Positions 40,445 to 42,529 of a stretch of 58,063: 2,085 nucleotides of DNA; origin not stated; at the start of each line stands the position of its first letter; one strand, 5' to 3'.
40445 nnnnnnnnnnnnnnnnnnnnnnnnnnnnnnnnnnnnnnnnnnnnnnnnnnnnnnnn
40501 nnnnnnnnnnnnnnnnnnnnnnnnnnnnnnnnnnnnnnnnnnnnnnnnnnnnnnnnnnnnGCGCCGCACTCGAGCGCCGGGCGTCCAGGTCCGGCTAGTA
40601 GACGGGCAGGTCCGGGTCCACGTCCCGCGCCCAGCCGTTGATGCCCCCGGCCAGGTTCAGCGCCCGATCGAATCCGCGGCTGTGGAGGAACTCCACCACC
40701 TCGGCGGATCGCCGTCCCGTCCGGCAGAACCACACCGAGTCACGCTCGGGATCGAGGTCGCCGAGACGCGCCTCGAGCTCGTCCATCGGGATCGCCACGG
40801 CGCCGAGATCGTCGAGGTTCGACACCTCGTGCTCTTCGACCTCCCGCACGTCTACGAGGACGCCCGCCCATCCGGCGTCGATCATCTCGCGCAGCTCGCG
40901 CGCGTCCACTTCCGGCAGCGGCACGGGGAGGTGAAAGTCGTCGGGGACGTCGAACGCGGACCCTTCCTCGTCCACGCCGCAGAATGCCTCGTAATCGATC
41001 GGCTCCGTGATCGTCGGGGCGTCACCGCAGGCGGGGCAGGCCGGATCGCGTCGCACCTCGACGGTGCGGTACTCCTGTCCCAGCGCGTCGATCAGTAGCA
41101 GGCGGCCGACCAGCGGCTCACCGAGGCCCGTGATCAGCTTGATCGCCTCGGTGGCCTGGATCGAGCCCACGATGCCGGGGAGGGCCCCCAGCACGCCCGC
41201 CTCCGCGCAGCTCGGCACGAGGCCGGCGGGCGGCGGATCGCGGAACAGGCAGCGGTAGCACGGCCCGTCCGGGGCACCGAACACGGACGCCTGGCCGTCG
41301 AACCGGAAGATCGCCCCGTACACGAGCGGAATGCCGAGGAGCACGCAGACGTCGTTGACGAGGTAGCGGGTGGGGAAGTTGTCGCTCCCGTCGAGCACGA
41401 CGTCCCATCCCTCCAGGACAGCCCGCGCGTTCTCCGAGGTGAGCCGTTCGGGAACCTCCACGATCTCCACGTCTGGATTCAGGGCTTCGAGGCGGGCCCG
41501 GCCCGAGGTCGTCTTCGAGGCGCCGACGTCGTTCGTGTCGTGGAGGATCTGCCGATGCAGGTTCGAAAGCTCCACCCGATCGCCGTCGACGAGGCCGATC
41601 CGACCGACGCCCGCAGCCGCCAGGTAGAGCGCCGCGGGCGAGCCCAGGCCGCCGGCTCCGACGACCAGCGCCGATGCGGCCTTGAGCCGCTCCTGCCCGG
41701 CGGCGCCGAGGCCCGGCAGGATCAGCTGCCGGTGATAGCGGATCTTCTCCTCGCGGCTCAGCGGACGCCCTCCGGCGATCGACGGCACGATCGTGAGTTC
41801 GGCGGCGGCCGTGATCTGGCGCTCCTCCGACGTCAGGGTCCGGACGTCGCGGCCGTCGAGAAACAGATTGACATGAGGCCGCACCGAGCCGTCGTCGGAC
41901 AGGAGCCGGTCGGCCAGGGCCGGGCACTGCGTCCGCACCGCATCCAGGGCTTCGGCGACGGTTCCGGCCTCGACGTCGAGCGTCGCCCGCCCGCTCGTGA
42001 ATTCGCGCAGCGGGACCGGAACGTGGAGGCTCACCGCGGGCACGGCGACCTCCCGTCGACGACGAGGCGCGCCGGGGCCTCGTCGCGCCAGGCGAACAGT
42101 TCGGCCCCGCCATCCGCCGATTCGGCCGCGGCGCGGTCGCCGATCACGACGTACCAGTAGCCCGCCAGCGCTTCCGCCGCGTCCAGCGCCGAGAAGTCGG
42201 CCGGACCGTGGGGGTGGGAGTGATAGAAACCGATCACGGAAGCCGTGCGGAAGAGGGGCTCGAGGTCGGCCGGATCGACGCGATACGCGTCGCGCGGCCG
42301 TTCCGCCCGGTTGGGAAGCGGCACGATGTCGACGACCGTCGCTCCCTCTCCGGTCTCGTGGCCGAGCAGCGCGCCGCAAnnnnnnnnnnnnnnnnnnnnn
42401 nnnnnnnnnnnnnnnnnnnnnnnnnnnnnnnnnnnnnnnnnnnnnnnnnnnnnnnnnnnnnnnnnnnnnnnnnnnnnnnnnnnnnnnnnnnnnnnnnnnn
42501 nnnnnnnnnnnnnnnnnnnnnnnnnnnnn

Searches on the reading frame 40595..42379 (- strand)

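Call 66: search_protein_families(library=pfam, proteins=[window:40595-42379:-], max_evalue=0.00001)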
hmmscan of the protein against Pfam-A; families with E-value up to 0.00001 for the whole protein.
window:40595-42379:- (594 aa): 2 families
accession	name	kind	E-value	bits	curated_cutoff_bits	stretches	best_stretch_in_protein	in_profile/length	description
PF00899.27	ThiF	-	1e-81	274.1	28.1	1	215-450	1-238/238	ThiF family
PF00581.25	Rhodanese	-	1.4e-11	45.2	22.2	1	493-585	2-101/102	Rhodanese-like domain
